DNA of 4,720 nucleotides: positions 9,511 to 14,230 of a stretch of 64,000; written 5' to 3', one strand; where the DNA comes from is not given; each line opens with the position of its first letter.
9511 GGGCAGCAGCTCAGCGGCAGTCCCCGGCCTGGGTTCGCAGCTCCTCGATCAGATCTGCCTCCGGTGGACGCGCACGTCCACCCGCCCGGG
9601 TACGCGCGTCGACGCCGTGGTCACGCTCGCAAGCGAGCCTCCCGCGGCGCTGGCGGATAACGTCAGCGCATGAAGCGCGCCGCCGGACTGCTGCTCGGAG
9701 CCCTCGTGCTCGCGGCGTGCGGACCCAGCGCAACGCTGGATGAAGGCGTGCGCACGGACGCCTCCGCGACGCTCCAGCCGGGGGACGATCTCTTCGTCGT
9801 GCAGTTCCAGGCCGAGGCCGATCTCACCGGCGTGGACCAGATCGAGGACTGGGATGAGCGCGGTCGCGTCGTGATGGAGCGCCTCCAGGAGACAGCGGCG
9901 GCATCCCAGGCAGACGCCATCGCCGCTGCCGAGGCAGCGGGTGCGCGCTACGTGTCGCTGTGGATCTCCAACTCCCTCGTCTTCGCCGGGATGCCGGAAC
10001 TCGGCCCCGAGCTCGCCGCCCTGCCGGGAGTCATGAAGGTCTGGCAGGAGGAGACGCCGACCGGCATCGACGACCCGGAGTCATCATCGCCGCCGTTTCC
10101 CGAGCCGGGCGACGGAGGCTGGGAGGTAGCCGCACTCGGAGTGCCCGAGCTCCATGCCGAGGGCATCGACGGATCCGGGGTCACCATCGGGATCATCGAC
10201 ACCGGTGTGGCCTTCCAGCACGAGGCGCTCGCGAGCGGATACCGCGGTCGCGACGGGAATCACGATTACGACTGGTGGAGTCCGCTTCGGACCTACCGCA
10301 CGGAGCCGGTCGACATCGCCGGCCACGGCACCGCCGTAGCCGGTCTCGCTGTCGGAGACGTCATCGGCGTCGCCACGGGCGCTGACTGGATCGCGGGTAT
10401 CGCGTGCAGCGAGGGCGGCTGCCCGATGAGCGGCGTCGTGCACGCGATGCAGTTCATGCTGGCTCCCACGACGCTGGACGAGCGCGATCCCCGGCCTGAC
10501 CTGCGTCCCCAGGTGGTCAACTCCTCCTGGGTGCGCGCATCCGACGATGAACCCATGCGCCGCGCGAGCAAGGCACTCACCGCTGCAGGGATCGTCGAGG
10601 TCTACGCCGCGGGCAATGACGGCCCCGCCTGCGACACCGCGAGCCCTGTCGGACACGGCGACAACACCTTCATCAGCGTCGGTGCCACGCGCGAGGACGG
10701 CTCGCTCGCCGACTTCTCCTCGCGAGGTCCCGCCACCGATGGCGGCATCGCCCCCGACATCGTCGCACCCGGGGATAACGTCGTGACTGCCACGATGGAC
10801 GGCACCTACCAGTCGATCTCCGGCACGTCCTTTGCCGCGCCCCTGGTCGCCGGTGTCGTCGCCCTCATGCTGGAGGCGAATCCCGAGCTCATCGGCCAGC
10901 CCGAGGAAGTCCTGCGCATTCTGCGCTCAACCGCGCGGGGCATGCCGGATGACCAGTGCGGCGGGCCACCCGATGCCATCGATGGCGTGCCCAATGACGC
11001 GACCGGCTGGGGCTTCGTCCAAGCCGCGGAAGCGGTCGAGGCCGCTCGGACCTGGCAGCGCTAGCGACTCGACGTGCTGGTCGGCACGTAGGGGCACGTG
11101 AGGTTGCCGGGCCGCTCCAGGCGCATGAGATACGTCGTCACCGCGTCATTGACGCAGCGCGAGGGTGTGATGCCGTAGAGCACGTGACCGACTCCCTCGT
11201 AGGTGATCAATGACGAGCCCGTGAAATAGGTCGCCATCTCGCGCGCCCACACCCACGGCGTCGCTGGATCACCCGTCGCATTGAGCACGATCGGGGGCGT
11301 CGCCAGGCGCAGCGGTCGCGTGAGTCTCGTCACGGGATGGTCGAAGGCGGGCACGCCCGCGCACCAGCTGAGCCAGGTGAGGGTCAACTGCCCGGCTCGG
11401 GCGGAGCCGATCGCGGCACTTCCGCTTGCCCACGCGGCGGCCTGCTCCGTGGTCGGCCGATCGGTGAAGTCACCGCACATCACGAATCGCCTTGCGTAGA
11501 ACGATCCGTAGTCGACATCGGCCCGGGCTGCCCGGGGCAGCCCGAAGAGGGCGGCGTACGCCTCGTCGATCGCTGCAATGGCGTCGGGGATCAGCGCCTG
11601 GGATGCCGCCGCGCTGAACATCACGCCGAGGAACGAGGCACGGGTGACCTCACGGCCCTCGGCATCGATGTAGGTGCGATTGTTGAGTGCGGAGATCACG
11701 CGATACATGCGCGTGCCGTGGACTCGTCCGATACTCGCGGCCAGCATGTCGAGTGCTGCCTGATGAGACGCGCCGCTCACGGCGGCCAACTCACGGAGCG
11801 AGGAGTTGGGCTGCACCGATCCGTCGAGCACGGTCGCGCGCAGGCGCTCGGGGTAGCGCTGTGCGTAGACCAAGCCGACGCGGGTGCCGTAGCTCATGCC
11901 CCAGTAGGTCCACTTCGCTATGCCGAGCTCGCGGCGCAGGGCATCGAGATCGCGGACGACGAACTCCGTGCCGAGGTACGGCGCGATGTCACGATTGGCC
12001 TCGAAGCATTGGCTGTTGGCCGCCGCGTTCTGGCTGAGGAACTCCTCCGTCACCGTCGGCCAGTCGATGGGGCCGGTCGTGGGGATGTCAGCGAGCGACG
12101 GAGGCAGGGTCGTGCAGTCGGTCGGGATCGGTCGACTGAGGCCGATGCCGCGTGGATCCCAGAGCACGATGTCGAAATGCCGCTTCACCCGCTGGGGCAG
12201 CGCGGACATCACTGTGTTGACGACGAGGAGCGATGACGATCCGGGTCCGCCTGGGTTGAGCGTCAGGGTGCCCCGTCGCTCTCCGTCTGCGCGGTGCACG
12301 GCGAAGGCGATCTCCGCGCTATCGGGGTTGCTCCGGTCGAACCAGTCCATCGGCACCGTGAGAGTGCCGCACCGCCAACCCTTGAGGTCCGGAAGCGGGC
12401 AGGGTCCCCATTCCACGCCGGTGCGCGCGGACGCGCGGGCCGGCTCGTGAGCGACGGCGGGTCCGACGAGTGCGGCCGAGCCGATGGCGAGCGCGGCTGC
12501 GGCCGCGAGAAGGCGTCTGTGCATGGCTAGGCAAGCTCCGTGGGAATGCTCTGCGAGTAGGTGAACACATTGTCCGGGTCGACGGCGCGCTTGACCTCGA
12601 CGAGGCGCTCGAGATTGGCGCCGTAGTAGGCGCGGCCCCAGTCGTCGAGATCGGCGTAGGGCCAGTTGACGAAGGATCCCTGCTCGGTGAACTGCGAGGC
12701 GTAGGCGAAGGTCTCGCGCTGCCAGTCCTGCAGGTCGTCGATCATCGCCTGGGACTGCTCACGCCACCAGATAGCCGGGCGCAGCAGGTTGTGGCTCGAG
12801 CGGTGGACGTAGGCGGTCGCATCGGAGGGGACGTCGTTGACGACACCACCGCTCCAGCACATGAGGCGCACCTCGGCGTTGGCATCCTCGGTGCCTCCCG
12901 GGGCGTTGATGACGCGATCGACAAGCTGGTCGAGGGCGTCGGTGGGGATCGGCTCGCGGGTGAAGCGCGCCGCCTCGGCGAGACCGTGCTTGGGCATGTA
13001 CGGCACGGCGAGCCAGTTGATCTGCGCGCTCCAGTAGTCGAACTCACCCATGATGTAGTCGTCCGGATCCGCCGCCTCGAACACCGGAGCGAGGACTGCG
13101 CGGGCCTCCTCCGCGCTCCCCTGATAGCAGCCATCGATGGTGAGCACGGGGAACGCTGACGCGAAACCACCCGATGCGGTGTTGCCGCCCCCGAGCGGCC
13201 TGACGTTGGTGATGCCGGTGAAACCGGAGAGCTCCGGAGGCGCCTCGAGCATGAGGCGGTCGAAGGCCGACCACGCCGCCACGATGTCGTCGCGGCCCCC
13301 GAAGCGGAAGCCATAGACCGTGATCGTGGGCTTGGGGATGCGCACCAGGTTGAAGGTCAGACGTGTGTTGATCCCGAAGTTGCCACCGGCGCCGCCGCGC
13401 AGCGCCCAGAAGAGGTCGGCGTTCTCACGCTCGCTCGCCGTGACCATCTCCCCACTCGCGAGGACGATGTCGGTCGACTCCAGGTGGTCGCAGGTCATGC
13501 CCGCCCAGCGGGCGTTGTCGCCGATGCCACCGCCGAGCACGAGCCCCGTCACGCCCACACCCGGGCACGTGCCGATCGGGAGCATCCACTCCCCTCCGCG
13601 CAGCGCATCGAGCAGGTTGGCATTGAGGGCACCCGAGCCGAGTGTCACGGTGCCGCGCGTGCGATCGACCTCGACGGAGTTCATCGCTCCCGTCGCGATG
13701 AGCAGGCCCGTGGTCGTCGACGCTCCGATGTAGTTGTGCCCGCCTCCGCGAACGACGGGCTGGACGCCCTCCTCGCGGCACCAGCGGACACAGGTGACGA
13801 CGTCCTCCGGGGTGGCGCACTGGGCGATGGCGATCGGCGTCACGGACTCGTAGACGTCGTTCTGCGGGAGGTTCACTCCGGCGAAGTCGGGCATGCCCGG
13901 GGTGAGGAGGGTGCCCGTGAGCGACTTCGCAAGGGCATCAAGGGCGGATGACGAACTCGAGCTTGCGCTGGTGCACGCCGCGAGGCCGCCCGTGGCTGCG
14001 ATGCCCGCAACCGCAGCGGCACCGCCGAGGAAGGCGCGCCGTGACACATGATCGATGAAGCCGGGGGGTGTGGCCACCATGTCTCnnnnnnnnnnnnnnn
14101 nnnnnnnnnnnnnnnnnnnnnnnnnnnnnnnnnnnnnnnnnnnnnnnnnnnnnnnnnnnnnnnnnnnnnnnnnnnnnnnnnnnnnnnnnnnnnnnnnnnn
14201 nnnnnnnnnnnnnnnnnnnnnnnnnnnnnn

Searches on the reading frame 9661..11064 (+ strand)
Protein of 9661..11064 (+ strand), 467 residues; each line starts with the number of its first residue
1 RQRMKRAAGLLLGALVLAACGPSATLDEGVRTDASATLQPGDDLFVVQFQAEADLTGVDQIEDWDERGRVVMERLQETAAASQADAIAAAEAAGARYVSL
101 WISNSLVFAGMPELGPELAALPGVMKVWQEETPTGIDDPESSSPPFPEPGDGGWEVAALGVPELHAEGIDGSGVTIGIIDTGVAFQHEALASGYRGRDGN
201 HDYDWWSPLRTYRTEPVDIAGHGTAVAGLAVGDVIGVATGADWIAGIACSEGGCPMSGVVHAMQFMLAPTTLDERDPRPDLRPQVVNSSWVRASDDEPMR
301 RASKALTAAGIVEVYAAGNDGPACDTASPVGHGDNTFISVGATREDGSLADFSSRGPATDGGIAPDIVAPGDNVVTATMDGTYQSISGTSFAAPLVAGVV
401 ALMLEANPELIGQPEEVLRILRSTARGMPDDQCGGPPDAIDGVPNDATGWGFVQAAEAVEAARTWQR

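Call 17: search_protein_families(library=pfam, proteins=[window:9661-11064:+], max_evalue=0.001)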
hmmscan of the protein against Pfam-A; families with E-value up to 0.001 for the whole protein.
window:9661-11064:+ (467 aa): 1 family
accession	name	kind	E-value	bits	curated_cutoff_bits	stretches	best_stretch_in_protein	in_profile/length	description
PF00082.27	Peptidase_S8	-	1.2e-43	149.9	21.8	1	171-451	1-288/288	Subtilase family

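Call 34: search_protein_families(library=ncbifam, proteins=[window:9661-11064:+], max_evalue=0.001)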
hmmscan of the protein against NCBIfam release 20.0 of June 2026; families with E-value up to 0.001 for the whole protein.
window:9661-11064:+ (467 aa): 8 families
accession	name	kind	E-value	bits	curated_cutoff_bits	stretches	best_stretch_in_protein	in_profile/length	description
TIGR03921.1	T7SS_mycosin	equivalog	8.2e-24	84.4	278.75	2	290-462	129-288/353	type VII secretion-associated serine protease mycosin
TIGR03895.1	protease_PatA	subfamily_domain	8.5e-13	47.9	421.05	1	297-426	76-201/606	PatA/PatG family cyanobactin maturation protease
NF040809.1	germ_prot_CspBA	exception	2.2e-11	42.2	1250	1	336-404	976-1045/1099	bifunctional germination protease/germinant receptor pseudoprotease CspBA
NF033595.1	denti_PrtP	equivalog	3.4e-10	39.2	300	1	305-460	362-503/606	dentilisin complex serine proteinase subunit PrtP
NF040808.2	CspC_non_triad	exception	8.3e-10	37.7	675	1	337-405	430-499/556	bile acid germinant receptor pseudoprotease CspC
NF040553.1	SGO_0316_fam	subfamily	3.6e-09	34.8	1400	1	348-406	652-710/1486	SGO_0316/SGO_0317 family LPXTG-anchored serine peptidase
NF051851.1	AtpSerPepEprS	equivalog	1.9e-07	29.5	1700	1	367-459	281-363/988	autotransporter serine peptidase EprS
NF049966.1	QH_SP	equivalog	0.00031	20.1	165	0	176-323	2-128/219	subtilisin-like serine protease QhpE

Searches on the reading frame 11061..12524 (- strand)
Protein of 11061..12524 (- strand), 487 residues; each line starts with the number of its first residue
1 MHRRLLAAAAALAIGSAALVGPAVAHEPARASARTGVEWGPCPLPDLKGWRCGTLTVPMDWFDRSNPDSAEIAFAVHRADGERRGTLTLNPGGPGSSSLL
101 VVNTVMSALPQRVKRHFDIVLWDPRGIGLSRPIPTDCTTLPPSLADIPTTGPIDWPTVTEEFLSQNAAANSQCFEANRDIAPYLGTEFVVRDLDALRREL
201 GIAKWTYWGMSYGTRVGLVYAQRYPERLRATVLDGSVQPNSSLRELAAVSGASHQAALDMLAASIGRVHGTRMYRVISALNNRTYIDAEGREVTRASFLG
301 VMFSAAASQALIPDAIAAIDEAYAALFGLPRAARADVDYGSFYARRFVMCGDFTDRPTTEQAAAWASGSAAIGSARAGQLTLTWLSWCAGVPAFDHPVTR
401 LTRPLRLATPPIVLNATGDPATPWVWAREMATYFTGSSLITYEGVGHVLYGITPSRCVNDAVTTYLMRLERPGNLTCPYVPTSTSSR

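Call 17: search_protein_families(library=pfam, proteins=[window:11061-12524:-], max_evalue=0.001)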
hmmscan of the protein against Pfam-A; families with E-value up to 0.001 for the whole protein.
window:11061-12524:- (487 aa): 2 families
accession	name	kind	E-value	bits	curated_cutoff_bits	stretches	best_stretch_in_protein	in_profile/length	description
PF00561.26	Abhydrolase_1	-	5.2e-21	75.9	25.8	1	87-272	3-138/245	alpha/beta hydrolase fold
PF08386.16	Abhydrolase_4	-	5.7e-18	65.4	21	1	383-475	10-101/103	TAP-like protein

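Call 34: search_protein_families(library=ncbifam, proteins=[window:11061-12524:-], max_evalue=0.001)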
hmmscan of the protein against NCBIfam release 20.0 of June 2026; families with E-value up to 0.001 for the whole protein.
window:11061-12524:- (487 aa): 7 families
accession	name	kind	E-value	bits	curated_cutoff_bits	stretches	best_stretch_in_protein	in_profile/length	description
TIGR01249.1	pro_imino_pep_1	equivalog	3.1e-09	36.4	259.75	1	186-235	78-127/307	prolyl aminopeptidase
TIGR02427.1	protocat_pcaD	equivalog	4.8e-07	29.4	255.85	0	189-235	65-111/251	3-oxoadipate enol-lactonase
NF051488.1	bifunc_PcaDC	exception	4.9e-07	29.2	390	0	191-233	66-108/375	bifunctional 3-oxoadipate enol-lactonase/4-carboxymuconolactone decarboxylase PcaDC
NF053683.1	esterase_mleBRB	exception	0.00016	21.3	585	0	400-449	211-260/280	BRB family alpha/beta fold macrolide esterase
TIGR01250.1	pro_imino_pep_2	subfamily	0.00026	20.6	167.65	0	182-238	75-131/288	proline iminopeptidase-family hydrolase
NF052610.1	macro_16_ester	equivalog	0.00066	19.1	420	0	406-449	221-264/281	alpha/beta fold macrolide esterase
NF053693.1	esterase_mleCBF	exception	0.00079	18.9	564.5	0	202-246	93-137/279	CBF family alpha/beta fold macrolide esterase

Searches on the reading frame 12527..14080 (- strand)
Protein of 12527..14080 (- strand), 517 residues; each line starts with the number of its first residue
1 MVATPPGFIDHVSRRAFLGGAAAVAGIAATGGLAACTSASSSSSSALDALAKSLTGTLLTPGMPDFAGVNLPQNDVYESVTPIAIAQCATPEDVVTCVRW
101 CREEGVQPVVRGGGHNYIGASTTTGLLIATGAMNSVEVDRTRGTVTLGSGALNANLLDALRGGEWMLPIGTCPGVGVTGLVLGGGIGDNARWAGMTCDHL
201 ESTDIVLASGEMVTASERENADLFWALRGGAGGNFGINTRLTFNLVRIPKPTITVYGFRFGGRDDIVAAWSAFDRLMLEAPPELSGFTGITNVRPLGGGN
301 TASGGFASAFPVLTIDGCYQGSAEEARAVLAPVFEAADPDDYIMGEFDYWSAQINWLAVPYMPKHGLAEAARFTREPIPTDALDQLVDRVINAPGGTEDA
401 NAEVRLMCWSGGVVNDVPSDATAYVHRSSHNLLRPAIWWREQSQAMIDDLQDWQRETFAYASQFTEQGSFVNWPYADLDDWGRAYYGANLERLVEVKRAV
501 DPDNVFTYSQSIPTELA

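Call 17: search_protein_families(library=pfam, proteins=[window:12527-14080:-], max_evalue=0.001)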
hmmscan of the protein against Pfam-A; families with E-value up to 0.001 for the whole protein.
window:12527-14080:- (517 aa): 2 families
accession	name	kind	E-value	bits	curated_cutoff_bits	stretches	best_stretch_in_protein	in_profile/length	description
PF01565.28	FAD_binding_4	-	3.6e-28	98.4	26.4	1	82-215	1-138/139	FAD binding domain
PF08031.17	BBE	-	3.2e-18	65.9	20.6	1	469-513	1-45/45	Berberine and berberine like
